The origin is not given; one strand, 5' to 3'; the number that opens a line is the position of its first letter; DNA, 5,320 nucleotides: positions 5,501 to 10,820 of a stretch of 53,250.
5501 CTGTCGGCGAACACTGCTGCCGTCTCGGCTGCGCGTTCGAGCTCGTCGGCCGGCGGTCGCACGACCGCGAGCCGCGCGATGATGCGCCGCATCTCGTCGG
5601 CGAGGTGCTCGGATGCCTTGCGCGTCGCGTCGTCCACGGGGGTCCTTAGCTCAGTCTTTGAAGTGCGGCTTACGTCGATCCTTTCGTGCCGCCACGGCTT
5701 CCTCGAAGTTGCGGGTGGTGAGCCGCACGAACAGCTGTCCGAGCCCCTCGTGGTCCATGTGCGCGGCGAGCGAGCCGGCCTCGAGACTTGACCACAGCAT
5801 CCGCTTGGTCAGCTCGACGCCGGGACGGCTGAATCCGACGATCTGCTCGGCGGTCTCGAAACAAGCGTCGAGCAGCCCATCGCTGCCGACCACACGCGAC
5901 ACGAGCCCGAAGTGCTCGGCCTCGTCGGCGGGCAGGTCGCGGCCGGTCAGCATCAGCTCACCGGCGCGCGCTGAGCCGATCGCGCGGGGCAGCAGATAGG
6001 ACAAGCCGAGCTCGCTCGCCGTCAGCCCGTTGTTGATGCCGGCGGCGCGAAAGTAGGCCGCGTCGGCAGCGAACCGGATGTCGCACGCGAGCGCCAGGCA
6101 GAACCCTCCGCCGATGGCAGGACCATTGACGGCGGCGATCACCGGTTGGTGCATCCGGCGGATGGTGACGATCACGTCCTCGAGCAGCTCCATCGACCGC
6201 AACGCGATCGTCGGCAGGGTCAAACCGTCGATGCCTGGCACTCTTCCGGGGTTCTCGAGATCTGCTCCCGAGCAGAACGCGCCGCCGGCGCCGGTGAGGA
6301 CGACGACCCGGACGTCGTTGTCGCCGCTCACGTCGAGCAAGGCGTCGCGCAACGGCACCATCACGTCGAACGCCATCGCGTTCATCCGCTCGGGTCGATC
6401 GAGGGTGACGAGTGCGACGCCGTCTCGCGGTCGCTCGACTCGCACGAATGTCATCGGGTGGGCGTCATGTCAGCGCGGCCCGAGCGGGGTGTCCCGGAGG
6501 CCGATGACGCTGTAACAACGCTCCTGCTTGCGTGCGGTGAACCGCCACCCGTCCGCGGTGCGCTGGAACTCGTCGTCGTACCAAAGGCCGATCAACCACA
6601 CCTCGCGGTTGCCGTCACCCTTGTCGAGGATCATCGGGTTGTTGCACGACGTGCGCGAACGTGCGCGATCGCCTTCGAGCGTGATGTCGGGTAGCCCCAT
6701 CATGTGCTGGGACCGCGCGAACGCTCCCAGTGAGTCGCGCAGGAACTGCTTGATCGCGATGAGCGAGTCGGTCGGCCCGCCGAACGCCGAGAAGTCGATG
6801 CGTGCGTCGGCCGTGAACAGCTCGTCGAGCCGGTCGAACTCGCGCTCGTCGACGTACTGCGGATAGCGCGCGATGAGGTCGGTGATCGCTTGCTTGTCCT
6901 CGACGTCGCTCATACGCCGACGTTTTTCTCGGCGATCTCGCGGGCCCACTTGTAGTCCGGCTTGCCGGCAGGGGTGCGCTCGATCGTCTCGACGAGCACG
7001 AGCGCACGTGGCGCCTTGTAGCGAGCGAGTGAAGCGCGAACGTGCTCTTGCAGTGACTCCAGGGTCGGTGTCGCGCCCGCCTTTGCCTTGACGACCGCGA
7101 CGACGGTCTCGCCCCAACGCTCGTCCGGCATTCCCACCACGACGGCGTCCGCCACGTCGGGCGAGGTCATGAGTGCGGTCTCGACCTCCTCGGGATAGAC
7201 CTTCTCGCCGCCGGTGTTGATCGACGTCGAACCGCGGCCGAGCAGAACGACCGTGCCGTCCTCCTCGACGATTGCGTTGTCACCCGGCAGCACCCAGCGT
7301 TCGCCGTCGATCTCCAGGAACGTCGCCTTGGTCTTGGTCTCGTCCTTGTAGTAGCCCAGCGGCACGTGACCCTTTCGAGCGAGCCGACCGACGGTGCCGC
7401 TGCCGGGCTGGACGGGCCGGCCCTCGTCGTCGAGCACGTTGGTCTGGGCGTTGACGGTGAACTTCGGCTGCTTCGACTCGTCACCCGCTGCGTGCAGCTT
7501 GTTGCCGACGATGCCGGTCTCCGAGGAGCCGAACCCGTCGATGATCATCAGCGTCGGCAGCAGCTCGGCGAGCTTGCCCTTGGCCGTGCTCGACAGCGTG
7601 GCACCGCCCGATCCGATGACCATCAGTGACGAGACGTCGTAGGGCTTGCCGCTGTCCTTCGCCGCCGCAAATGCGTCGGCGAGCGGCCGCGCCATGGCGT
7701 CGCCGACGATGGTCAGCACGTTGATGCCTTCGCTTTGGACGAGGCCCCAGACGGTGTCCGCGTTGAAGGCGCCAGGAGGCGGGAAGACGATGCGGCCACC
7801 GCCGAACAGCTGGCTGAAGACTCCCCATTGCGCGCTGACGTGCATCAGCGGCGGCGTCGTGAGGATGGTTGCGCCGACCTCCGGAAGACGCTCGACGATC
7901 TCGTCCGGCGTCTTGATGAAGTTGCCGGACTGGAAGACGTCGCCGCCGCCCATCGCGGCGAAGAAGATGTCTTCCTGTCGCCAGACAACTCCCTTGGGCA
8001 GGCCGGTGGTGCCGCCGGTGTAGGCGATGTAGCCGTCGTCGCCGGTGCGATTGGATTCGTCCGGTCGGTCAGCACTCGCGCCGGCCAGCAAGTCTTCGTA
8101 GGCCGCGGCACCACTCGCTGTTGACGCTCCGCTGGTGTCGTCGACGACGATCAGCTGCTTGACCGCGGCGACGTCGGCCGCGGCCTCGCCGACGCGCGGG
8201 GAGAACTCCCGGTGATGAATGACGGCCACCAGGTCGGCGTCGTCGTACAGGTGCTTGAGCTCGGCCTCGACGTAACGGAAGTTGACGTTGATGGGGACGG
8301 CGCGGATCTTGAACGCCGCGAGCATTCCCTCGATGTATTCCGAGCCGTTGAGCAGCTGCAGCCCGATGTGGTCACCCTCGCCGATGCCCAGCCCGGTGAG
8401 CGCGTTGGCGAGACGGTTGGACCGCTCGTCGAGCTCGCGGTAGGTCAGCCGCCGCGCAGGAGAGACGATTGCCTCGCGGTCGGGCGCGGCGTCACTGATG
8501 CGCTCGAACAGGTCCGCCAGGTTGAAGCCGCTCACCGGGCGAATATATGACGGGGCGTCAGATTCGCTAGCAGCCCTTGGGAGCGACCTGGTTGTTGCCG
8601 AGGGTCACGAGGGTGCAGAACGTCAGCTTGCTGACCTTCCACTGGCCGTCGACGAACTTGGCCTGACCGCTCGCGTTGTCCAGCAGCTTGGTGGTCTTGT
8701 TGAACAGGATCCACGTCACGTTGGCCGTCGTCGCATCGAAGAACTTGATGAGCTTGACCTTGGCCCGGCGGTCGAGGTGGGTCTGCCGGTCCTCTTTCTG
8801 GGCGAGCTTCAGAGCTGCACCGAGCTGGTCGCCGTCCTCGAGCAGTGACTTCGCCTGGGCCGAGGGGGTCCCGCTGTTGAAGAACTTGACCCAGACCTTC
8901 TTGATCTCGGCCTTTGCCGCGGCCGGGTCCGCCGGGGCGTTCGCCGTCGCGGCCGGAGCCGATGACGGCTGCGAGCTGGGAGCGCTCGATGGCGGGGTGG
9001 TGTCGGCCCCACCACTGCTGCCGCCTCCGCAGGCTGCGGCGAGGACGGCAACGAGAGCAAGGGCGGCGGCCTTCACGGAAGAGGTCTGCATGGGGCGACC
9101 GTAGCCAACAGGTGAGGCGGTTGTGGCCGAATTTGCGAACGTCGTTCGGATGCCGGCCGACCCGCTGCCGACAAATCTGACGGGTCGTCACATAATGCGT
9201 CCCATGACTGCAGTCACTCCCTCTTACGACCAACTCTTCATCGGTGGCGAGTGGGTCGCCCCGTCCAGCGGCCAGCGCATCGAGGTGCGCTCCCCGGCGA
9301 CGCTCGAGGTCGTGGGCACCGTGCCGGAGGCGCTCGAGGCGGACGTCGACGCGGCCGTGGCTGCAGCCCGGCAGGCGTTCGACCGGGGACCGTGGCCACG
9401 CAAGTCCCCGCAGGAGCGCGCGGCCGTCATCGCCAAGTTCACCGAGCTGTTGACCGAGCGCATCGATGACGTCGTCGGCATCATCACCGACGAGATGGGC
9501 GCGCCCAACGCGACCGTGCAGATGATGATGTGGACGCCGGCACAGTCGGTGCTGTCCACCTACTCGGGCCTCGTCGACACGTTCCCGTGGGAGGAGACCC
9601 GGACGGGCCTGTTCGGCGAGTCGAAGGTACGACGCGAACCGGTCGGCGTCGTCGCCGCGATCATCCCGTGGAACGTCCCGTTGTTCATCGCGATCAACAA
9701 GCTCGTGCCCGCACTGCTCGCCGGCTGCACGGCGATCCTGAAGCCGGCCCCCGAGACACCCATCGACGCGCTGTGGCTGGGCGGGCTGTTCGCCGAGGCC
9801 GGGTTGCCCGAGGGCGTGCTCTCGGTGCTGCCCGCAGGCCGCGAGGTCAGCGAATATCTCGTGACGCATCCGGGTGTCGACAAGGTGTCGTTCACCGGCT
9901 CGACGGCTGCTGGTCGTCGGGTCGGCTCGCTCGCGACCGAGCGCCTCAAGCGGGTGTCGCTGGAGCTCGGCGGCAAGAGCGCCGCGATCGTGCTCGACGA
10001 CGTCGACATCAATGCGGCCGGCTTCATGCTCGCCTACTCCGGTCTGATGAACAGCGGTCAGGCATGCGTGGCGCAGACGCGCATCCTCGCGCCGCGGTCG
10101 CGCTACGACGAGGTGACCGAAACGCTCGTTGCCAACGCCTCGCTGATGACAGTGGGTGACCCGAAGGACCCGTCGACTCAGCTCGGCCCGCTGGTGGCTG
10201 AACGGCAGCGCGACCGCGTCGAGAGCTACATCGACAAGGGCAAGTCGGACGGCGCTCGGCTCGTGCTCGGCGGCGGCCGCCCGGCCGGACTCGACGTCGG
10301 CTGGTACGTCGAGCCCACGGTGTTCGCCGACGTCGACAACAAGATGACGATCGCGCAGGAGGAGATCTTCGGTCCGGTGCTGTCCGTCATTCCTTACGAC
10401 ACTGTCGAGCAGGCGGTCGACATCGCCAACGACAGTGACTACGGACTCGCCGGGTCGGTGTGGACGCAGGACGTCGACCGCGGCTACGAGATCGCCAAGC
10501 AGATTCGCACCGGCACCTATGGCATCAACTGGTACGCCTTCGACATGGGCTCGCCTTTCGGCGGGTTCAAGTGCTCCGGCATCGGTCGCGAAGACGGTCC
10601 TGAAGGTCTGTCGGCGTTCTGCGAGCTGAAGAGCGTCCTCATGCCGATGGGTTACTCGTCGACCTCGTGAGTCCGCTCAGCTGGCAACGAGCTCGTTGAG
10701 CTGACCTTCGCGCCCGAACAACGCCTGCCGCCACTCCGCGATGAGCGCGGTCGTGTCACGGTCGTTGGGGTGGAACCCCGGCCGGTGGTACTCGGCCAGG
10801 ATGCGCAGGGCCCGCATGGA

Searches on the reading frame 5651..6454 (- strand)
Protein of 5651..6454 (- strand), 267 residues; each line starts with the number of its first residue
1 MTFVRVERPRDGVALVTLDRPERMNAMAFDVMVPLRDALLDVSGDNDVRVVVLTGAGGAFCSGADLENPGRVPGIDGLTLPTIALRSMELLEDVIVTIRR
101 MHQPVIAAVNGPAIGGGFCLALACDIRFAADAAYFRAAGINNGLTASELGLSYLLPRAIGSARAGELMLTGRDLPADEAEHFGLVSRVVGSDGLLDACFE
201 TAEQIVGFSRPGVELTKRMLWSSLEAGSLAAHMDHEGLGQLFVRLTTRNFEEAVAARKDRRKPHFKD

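Call 16: search_protein_families(library=pfam, proteins=[window:5651-6454:-])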
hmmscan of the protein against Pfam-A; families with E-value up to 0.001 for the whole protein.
window:5651-6454:- (267 aa): 2 families
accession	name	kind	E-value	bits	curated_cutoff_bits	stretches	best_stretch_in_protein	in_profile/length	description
PF00378.25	ECH_1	-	1.1e-47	162.9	27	1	11-267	4-250/251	Enoyl-CoA hydratase/isomerase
PF16113.10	ECH_2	-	7.2e-22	78.8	27.2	1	14-194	2-177/335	Enoyl-CoA hydratase/isomerase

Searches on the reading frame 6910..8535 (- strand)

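Call 16: search_protein_families(library=pfam, proteins=[window:6910-8535:-])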
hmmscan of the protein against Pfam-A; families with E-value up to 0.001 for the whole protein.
window:6910-8535:- (541 aa): 2 families
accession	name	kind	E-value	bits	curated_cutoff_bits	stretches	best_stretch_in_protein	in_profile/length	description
PF00501.34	AMP-binding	-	3.3e-61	207.6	29.9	1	10-395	1-383/384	AMP-binding enzyme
PF13193.12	AMP-binding_C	-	1.5e-19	71.1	24.5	1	450-525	1-76/76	AMP-binding enzyme C-terminal domain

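Call 62: search_protein_families(library=ncbifam, proteins=[window:6910-8535:-], max_evalue=0.00001)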
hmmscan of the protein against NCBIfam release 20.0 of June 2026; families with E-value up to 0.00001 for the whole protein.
window:6910-8535:- (541 aa): 98 families (the best 25 are shown)
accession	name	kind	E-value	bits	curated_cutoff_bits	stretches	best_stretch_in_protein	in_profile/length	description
NF005863.0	PRK07798.1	subfamily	9.3e-214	711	543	1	3-538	3-534/540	acyl-CoA synthetase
NF004837.0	PRK06187.1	subfamily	1.5e-90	304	476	1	5-533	9-520/531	long-chain-fatty-acid--CoA ligase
NF006182.0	PRK08316.1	subfamily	3.6e-66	223.7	663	2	298-525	282-507/523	fatty acyl-CoA synthetase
NF006181.0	PRK08314.1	subfamily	4.9e-58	196.7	705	1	8-529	28-548/563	long-chain-fatty-acid--CoA ligase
NF005857.1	PRK07786.1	exception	9.2e-58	196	733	1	9-525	14-502/513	fatty-acid--CoA ligase FadD5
NF005676.0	PRK07470.1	equivalog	1.1e-56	192.6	774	1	4-533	20-527/544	acyl-CoA synthetase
NF052580.1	Str24CoAsynCasG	equivalog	1.2e-55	188.9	750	1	14-525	50-540/548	steroid-24-oyl-CoA synthetase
NF052269.1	Staph_lig_FadD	equivalog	2.9e-55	187.5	650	1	10-536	6-494/499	long-chain-fatty-acid--CoA ligase FadD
NF009233.0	PRK12583.1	subfamily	1.4e-54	185.4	832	1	6-537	20-552/558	fatty acid CoA ligase family protein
NF005307.0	PRK06839.1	equivalog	1.7e-53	182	748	1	11-525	9-483/496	o-succinylbenzoate--CoA ligase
NF004797.0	PRK06145.1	equivalog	2.3e-51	174.7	850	1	5-525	3-485/499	acyl-CoA synthetase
TIGR02275.1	DHB_AMP_lig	equivalog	2.5e-51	174.6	723.55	1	5-529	24-523/526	(2,3-dihydroxybenzoyl)adenylate synthase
NF009071.0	PRK12406.1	subfamily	1.5e-50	172.1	701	1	22-525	5-492/510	acyl-CoA synthetase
NF005801.1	PRK07656.1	equivalog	3.1e-50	171.3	657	1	8-525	5-493/500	FadD3 family acyl-CoA ligase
NF006020.0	PRK08162.1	subfamily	3.6e-49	167.5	677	2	358-527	364-530/545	acyl-CoA synthetase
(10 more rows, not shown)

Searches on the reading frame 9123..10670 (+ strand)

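Call 16: search_protein_families(library=pfam, proteins=[window:9123-10670:+])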
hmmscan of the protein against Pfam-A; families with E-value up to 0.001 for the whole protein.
window:9123-10670:+ (515 aa): 1 family
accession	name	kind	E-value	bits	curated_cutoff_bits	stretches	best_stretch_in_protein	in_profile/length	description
PF00171.27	Aldedh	-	4e-158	527.2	23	1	44-505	1-461/461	Aldehyde dehydrogenase family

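Call 62: search_protein_families(library=ncbifam, proteins=[window:9123-10670:+], max_evalue=0.00001)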
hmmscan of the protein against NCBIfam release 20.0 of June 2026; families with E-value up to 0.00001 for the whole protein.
window:9123-10670:+ (515 aa): 42 families (the best 25 are shown)
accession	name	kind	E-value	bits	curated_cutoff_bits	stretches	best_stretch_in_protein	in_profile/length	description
TIGR04284.1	aldehy_Rv0768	hypoth_equivalog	7.9e-137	457.1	775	1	37-505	2-476/480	aldehyde dehydrogenase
NF045736.1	PaDhStyDRhodo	equivalog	6.5e-134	447.1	800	1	37-506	4-476/479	phenylacetaldehyde dehydrogenase StyD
TIGR01804.1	BADH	equivalog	4.8e-128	427.6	668.6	1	39-503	1-467/467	betaine-aldehyde dehydrogenase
NF045735.1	PaDhStyDPseudo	equivalog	2.5e-125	418.9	850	1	36-507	3-481/483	phenylacetaldehyde dehydrogenase StyD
NF009725.0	PRK13252.1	equivalog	1.5e-124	416.1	593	1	36-511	7-483/488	betaine-aldehyde dehydrogenase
NF010000.0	PRK13473.1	subfamily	1.7e-121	406.1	615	1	37-507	4-472/475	aminobutyraldehyde dehydrogenase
TIGR02299.1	HpaE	equivalog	7.9e-113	377.6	638.35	1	38-510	3-479/488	5-carboxymethyl-2-hydroxymuconate semialdehyde dehydrogenase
NF006916.0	PRK09407.1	equivalog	1.3e-110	370.5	521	1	46-505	29-490/526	succinic semialdehyde dehydrogenase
TIGR03216.1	OH_muco_semi_DH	equivalog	3.5e-110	368.9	693.25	1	38-507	3-479/481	2-hydroxymuconic semialdehyde dehydrogenase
NF007352.0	PRK09847.1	equivalog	7.8e-106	354.5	850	1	36-507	20-491/495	aldehyde dehydrogenase PuuC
NF042993.1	AlphKGSA_gudD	equivalog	3.1e-103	346.1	770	1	39-507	7-480/481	alpha-ketoglutaric semialdehyde dehydrogenase GucD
NF052305.1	DioxValDhHalo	equivalog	7.5e-101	338.4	750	1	37-505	6-479/483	2,5-dioxovalerate dehydrogenase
TIGR01780.1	SSADH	subfamily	5.8e-100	335.3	646.35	1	55-503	1-448/448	succinate-semialdehyde dehydrogenase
NF050026.1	AcaldDHExaC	equivalog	2.2e-98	330.1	900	1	35-507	16-493/503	acetaldehyde dehydrogenase ExaC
NF007497.0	PRK10090.1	equivalog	5.5e-97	325.5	500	1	36-505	7-475/480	aldehyde dehydrogenase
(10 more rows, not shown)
